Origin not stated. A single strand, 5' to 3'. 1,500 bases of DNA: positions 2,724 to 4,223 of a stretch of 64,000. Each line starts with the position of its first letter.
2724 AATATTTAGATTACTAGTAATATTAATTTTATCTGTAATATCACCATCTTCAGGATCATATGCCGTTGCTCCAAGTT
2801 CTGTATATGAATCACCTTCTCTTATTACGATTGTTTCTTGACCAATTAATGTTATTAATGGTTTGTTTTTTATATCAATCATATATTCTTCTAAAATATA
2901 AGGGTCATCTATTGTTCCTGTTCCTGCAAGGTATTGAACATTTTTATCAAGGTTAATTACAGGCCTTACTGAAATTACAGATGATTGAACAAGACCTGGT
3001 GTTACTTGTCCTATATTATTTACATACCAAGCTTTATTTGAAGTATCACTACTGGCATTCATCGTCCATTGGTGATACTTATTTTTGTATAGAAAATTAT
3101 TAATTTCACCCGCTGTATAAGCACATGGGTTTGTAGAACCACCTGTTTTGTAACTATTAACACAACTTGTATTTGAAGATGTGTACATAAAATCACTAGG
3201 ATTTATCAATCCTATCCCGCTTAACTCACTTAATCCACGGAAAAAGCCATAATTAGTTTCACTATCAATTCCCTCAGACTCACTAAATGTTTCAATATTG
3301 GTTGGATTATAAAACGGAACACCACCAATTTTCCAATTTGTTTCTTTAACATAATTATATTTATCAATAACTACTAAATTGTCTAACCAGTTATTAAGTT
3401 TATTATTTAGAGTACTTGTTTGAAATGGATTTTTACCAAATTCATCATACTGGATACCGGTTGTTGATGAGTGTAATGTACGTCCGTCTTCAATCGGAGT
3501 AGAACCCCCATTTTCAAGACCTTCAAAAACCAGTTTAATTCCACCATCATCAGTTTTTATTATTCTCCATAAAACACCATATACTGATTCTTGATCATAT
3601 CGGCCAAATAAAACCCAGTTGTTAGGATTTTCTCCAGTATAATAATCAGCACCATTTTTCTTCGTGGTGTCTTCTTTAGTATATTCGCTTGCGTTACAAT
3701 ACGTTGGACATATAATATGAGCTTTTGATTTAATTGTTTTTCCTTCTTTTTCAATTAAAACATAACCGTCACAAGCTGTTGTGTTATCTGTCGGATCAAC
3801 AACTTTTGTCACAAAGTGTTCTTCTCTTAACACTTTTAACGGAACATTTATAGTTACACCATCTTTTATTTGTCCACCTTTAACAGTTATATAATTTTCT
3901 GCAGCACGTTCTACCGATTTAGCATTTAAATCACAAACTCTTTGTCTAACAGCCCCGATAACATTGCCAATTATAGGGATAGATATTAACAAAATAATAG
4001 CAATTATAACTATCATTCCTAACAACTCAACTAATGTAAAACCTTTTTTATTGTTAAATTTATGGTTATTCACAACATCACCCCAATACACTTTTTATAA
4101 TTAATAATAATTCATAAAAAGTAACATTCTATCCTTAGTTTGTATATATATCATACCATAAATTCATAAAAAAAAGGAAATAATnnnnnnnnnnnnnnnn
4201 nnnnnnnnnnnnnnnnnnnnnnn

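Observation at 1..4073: Untracked open frame of at least 1357 codons: a prepilin-signal protein carrying about 10 Ig-like repeats, with no pilus machinery nearby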

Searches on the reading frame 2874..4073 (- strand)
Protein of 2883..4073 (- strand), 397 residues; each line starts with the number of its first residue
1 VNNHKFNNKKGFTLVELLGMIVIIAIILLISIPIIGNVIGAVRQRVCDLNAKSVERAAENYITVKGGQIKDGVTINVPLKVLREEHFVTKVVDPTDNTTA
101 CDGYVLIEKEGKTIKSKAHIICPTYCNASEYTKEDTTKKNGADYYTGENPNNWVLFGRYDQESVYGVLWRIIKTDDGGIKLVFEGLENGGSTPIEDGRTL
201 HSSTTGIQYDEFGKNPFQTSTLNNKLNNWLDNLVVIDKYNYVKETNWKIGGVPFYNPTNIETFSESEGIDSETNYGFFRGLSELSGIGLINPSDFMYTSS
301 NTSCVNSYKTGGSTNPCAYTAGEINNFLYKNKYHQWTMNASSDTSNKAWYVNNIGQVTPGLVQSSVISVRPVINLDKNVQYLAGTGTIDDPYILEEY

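Call 10: find_homologous_proteins(query=window:2883-4073:-, max_evalue=0.001)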
Query seq(397 aa) (397 aa): 9 proteins with E <= 0.001 among 3729 candidates.
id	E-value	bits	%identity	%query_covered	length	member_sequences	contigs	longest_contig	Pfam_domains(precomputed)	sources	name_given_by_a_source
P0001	1.4e-158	546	60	99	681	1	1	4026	PF16403.12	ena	-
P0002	2.3e-41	160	32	97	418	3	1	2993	PF07963.18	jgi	jgi:type IV pilus assembly protein PilA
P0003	2.6e-40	157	72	26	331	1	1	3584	PF18981.7,PF16403.12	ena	-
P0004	1.1e-23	102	30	82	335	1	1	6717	PF07963.18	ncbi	-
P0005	2.3e-9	55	37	28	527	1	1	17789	PF13385.14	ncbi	-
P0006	6.0e-9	54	27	82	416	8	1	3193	-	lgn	-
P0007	1.6e-5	42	25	97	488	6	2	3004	PF07963.18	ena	-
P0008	1.0e-4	40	21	72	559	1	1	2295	PF19789.7,PF07963.18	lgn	-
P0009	1.9e-4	39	26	98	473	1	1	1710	PF07963.18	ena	-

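Call 15: search_protein_families(library=pfam, proteins=[P0002, P0004, P0007, P0008, P0006], max_evalue=1)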
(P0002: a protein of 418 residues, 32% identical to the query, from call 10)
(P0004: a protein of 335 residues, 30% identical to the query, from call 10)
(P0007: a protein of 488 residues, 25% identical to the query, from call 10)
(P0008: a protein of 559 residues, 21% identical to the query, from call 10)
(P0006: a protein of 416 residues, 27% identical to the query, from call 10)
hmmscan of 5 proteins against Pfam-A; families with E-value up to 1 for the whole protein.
P0002 (418 aa): 2 families
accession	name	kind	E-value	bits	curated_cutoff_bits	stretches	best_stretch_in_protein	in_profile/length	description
PF07963.17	N_methyl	-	8.8e-08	31.9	21.2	1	5-27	4-26/27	Prokaryotic N-terminal methylation motif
PF19789.6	DUF6273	-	3e-05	24.4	23.5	1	344-399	126-171/172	Domain of unknown function (DUF6273)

P0004 (335 aa): 1 family
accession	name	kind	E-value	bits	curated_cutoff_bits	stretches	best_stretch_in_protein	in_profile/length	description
PF07963.17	N_methyl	-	9.9e-06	25.4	21.2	1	4-27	3-26/27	Prokaryotic N-terminal methylation motif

P0007 (488 aa): 3 families
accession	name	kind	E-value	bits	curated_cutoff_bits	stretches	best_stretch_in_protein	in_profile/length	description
PF07963.17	N_methyl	-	2.4e-05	24.2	21.2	1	2-24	4-26/27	Prokaryotic N-terminal methylation motif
PF03579.19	SHP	-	0.035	14.2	27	1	5-37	18-49/65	Small hydrophobic protein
PF14221.11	DUF4330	-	0.052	14.1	27.6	1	6-85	15-97/167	Domain of unknown function (DUF4330)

P0008 (559 aa): 2 families
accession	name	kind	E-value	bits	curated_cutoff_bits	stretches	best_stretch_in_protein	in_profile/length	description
PF19789.6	DUF6273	-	1.1e-08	35.5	23.5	2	227-353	7-170/172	Domain of unknown function (DUF6273)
PF07963.17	N_methyl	-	1.6e-06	27.9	21.2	1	1-27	1-27/27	Prokaryotic N-terminal methylation motif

P0006 (416 aa): 7 families
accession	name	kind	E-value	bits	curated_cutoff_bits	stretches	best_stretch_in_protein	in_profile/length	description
PF06143.16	Baculo_11_kDa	-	0.008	16.2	28.4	1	59-87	34-62/84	Baculovirus 11 kDa family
PF06355.19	Aegerolysin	-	0.016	15.7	22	1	227-257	70-100/131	Aegerolysin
PF17359.7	DUF5385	-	0.037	14.1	25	1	58-107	2-49/217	Family of unknown function (DUF5385)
PF22896.3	OB_RNR_1st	-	0.076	13.6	28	1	266-322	17-73/99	Ribonuclease R, OB first domain, N-terminal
PF06024.17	Orf78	-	0.11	13.3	29.4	1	25-89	28-93/101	Orf78 (ac78)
PF10717.14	ODV-E18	-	0.17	12.2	28.1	1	65-94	27-57/87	Occlusion-derived virus envelope protein ODV-E18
PF25184.1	YxzE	-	0.25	12.8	40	1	64-106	4-39/65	YxzE-like putative bacteriocin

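Call 31: find_encoding_contigs(protein=P0005, flank=10000, max_places=2)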
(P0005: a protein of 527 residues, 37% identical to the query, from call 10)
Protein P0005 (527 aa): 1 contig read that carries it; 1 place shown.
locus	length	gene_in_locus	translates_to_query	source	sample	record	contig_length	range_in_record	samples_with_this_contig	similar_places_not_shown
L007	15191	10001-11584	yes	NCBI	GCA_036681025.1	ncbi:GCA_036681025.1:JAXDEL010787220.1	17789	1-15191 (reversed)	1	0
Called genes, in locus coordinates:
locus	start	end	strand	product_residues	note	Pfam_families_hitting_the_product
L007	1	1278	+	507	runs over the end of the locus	PF13385:Laminin_G_3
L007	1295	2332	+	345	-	PF07963:N_methyl (weak), PF13385:Laminin_G_3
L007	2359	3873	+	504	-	PF07963:N_methyl (weak), PF13385:Laminin_G_3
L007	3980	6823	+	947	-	-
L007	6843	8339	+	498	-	PF07953:Toxin_R_bind_N (weak), PF13385:Laminin_G_3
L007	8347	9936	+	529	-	PF07963:N_methyl (faint), PF13385:Laminin_G_3, PF02973:Sialidase (faint)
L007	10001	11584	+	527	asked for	PF13385:Laminin_G_3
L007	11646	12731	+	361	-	PF03033:Glyco_transf_28, PF04101:Glyco_tran_28_C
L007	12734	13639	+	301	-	PF01565:FAD_binding_4, PF02873:MurB_C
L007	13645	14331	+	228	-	PF08478:POTRA_1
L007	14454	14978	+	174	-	PF00132:Hexapep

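Call 32: find_encoding_contigs(protein=P0004, flank=10000, max_places=2)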
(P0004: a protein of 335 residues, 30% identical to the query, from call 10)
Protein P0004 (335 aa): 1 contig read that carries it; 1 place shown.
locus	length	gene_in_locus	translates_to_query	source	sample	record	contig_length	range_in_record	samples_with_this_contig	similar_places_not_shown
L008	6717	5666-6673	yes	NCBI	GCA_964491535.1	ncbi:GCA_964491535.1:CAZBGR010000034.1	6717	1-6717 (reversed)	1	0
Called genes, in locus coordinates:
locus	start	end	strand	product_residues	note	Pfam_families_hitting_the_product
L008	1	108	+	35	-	?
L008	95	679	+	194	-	PF01025:GrpE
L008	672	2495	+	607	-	PF00012:HSP70, PF06723:MreB_Mbl, PF00012:HSP70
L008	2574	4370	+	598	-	PF08439:Peptidase_M3_N, PF01432:Peptidase_M3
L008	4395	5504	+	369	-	PF00226:DnaJ, PF01556:DnaJ_C, PF00684:DnaJ_CXXCXGXG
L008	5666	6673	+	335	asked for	PF07963:N_methyl (weak)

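Call 42: predict_structure(alignment_id=A2)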
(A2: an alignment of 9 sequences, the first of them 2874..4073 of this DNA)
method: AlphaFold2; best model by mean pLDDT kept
length: 400 residues; sequences in the alignment: 9
mean_pLDDT: 53.0   pTM: 0.48
mean pLDDT of the five models: 53.0, 51.5, 50.9, 47.8, 41.3
residues with pLDDT >= 90: 0; 70-90: 79; 50-70: 135; < 50: 186
segments of 3 or more residues with pLDDT < 50: 1-11, 36-38, 128-134, 137-142, 189-192, 194-220, 246-368, 398-400
pLDDT, mean of each block of 10 residues (from residue 1): 39 68 77 54 61 74 64 66 74 66 70 70 50 44 50 71 68 65 63 44 42 38 60 67 51 39 34 25 31 41 43 37 36 32 37 41 45 67 60 55
secondary structure, 60 per line:
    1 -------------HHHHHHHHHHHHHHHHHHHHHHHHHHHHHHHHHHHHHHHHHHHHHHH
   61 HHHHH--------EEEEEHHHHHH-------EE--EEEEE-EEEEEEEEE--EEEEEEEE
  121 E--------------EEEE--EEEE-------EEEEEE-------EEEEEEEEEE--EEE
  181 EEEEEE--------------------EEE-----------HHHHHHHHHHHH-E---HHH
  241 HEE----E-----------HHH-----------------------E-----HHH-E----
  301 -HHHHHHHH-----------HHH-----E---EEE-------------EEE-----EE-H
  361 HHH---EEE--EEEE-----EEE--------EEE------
elements in order: H14-65 E74-78 H79-84 E96-100 E102-110 E113-121 E136-139 E142-145 E153-158 E166-175 E178-186 E207-209 H221-232 H238-241 H302-309 E333-335 E349-351 H360-363 E367-369 E372-375 E381-383 E392-394

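Call 45: fold_search(model_id=the predicted structure, library=pdb)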
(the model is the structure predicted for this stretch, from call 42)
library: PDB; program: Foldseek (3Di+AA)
matches with E <= 10: 259; with E <= 0.001: 0
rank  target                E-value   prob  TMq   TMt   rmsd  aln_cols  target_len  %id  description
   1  9qa6                  3.9e-03  0.85  0.23  0.13  13.4       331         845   12  Cryo-EM structure of Thomasclavelia ramosa IgA peptidase (IgAse) active site mutant (S32-N876) (released 2025-06-25)
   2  8w9z_B                2.4e-01  0.07  0.07  0.04  19.6        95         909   15  The cryo-EM structure of the Nicotiana tabacum PEP-PAP (released 2024-03-13)
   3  6vis_A                3.2e-01  0.09  0.10  0.24  15.9       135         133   12  The Crystal Structure of Domain-Swapped Trimer Q108K:K40D:T53A:R58L:Q38F:Q4F:V62E Variant of HCRBPII (released 2020-09-09)
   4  5xya                  3.4e-01  0.08  0.09  0.03  15.3       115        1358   14  Crystal structure of a serine protease from Streptococcus species (released 2018-08-08)
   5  5nuj                  3.6e-01  0.08  0.06  0.14  13.3        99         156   10  Engineered beta-lactoglobulin: variant I56F-L39A in complex with chlorpromazine (LG-FA-CLP) (released 2018-04-04)
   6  6on5_A                3.8e-01  0.08  0.10  0.24  15.5       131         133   13  Crystal Structure of the Zn-bound Domain-Swapped Dimer Q108K:T51D:A28C:L36C:F57H Mutant of Human Cellular Retinol Bind (released 2019-10-16)
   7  5nuk                  3.8e-01  0.08  0.06  0.13  13.2        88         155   11  Engineered beta-lactoglobulin: variant I56F-L39A-M107F in complex with chlorpromazine (LG-FAF-CLP) (released 2018-04-04)
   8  6vid_A                4.3e-01  0.08  0.10  0.23  15.1       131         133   11  The Crystal Structure of Aps Domain-Swapped Trimer Q108K:K40D:T53A:R58L:Q38F:Q4F Variant of HCRBPII (released 2020-08-19)
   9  6rwq                  4.3e-01  0.06  0.07  0.14  11.7        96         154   14  Engineered beta-lactoglobulin: variant F105L in complex with myristic acid (released 2019-06-19)
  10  6on7_A                4.8e-01  0.08  0.10  0.25  15.4       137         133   11  Crystal Structure of Apo Domain-Swapped Dimer Q108K:T51D:A28C:L36C Mutant of Human Cellular Retinol Binding Protein II (released 2019-10-16)
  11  4azr_A                4.8e-01  0.08  0.09  0.21  15.9       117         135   10  Human epidermal fatty acid-binding protein (FABP5) in complex with the endocannabinoid anandamide (released 2013-08-07)
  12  5xyr                  5.4e-01  0.06  0.08  0.03  13.8       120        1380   12  Crystal structure of a serine protease from Streptococcus species (released 2018-08-08)
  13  4azm_B                6.1e-01  0.06  0.09  0.20  15.0       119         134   12  Human epidermal fatty acid-binding protein (FABP5) in complex with the inhibitor BMS-309413 (released 2013-08-07)
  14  4kii                  6.1e-01  0.06  0.06  0.12  11.8        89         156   11  Beta-lactoglobulin in complex with Cp*Rh(III)Cl N,N-di(pyridin-2-yl)dodecanamide (released 2013-09-04)
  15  9ujk_C                6.8e-01  0.02  0.05  0.02  18.1       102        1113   12  CryoEM structure of the T.thermophilus transcription initiation complex in the presence of ATP (released 2025-10-22)
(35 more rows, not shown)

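Call 77: search_protein_representatives(alignment_id=A2)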
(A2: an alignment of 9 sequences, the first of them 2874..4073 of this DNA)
Query: 9 sequences, 584 profile positions. Proteins with E-value up to 0.001 (for the whole library): 108526; up to 1e-10: 21650; up to 1e-30: 2799. The best 150 are listed.
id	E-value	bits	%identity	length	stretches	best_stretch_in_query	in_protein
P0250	0.0e+00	1336.2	-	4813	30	397-560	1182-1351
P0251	0.0e+00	1298.3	-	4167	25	397-559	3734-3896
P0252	0.0e+00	1210.2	-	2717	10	2-573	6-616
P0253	0.0e+00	1039.2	-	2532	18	399-561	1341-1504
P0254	0.0e+00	1038.6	-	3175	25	399-547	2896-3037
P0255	0.0e+00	1031.1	-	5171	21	401-559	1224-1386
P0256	0.0e+00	1030.6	-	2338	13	397-559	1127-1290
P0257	0.0e+00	1029.1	-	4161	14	397-556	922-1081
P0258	0.0e+00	1018.6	-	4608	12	3-573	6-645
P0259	1.6e-297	1004.3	-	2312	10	6-570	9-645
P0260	9.8e-289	975.3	-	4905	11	143-434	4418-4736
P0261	6.7e-287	969.2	-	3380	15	404-559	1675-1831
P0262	6.2e-280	946.2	-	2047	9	4-572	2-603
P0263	1.1e-276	935.5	-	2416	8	3-568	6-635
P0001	5.0e-259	877.2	-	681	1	1-584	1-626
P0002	1.1e-153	529.4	-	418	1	1-395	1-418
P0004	6.0e-113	394.8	-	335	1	1-336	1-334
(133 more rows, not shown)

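Call 79: find_encoding_contigs(protein=P0258, flank=10000, max_places=3)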
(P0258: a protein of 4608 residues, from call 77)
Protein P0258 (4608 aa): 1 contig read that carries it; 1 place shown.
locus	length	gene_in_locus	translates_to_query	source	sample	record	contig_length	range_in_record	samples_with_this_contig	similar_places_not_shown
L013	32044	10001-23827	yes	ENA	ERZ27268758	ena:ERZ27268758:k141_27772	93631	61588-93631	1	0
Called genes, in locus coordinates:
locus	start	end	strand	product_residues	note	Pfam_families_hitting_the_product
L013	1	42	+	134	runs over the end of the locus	PF04472:SepF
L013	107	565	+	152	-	PF05103:DivIVA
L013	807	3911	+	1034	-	PF00133:tRNA-synt_1, PF13603:tRNA-synt_1_2 (weak), PF09334:tRNA-synt_1g (weak), PF08264:Anticodon_1, PF19302:DUF5915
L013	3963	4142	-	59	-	PF00830:Ribosomal_L28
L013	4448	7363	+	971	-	PF02811:PHP, PF07733:DNA_pol3_alpha, PF17657:DNA_pol3_finger, PF14579:HHH_6, PF01336:tRNA_anti-codon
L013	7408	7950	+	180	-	PF01765:RRF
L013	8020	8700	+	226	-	PF02698:DUF218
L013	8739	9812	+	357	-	PF26514:DUF8173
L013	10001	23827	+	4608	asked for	PF19789:DUF6273 (faint), PF04234:CopC (faint), PF16403:Bact_surface_Ig-like, PF18981:InlK_D3 (faint), PF16403:Bact_surface_Ig-like, PF05342:Peptidase_M26_N (faint), PF16403:Bact_surface_Ig-like, PF07581:Glug (faint)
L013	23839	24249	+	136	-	PF07705:CARDB (faint)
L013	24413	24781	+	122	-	-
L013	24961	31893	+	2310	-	PF19789:DUF6273 (faint), PF04234:CopC (faint), PF16403:Bact_surface_Ig-like, PF18981:InlK_D3 (faint), PF16403:Bact_surface_Ig-like, PF12810:ALK_LTK_GRD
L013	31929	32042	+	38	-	?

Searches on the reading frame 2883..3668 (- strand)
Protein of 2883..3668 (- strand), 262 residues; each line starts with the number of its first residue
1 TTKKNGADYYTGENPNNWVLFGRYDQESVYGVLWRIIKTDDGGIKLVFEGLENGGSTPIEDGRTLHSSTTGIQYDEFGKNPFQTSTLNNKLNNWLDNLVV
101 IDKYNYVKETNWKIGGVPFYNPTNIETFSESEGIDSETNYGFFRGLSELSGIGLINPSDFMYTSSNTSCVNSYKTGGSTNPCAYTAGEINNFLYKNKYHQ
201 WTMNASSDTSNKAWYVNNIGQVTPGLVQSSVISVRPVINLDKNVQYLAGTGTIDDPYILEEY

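Call 52: search_solved_structures(query=A3, max_evalue=1, show_alignments=2)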
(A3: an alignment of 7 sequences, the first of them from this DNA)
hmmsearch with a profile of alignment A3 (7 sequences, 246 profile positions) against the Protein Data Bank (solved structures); distinct sequences matched with E-value up to 1: 1.
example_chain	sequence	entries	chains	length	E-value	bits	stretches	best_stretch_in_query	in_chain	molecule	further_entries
9qzd_A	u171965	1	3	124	0.12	15.3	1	15-60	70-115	dNTH0-H1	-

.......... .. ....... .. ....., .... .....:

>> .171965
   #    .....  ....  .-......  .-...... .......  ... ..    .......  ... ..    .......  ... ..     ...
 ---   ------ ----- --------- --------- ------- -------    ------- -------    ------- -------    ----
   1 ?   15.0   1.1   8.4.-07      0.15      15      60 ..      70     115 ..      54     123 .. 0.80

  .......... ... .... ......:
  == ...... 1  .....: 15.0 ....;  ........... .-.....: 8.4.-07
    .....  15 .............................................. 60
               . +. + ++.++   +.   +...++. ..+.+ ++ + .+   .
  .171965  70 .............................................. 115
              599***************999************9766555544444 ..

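Call 55: find_related_loci(query=A4, collection=metagenome_contigs, flank=10000)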
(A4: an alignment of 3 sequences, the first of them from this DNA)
Query A4 (262 aa) in metagenome_contigs; peptide patterns used: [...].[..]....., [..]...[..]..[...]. (x = any residue, [..] = any of these).
51 stretches matched a pattern; 4 encode a relative of the query (tblastn E <= 1e-3); 4 distinct loci.
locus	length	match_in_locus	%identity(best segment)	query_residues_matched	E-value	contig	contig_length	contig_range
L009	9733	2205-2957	82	12-262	1e-146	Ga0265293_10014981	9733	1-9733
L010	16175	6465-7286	32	5-262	5e-33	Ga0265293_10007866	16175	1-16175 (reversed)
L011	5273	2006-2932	29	10-259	2e-7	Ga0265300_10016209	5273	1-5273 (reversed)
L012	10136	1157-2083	29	10-259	2e-7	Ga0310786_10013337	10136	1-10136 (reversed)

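Call 76: search_protein_families(library=pfam, proteins=[L009:464-1744:+, L009:30-365:+, L010:6012-7283:+, L010:7927-8928:+, L012:971-2992:+], max_evalue=0.01)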
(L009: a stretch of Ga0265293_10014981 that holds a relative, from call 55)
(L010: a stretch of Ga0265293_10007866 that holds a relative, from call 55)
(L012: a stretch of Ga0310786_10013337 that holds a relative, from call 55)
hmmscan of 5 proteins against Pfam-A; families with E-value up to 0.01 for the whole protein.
L009:464-1744:+ (426 aa): 0 families

L009:30-365:+ (111 aa): 1 family
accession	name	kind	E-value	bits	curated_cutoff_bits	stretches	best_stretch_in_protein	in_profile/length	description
PF08139.17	LPAM_1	-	0.007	17.2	20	1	1-18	1-18/18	Prokaryotic membrane lipoprotein lipid attachment site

L010:6012-7283:+ (423 aa): 2 families
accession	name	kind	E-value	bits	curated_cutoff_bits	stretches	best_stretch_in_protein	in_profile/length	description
PF07963.17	N_methyl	-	1.2e-07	31.4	21.2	1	4-28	2-26/27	Prokaryotic N-terminal methylation motif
PF19789.6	DUF6273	-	7e-06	26.4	23.5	1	345-405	119-172/172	Domain of unknown function (DUF6273)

L010:7927-8928:+ (333 aa): 0 families

L012:971-2992:+ (673 aa): 2 families
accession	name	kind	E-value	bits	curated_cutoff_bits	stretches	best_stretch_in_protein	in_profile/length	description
PF18998.6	Flg_new_2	-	5.2e-09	36.4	23.6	2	453-523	2-70/73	Divergent InlB B-repeat domain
PF03442.20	CBM_X2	-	0.0044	17.5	28.9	1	564-607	41-82/83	Carbohydrate binding domain X2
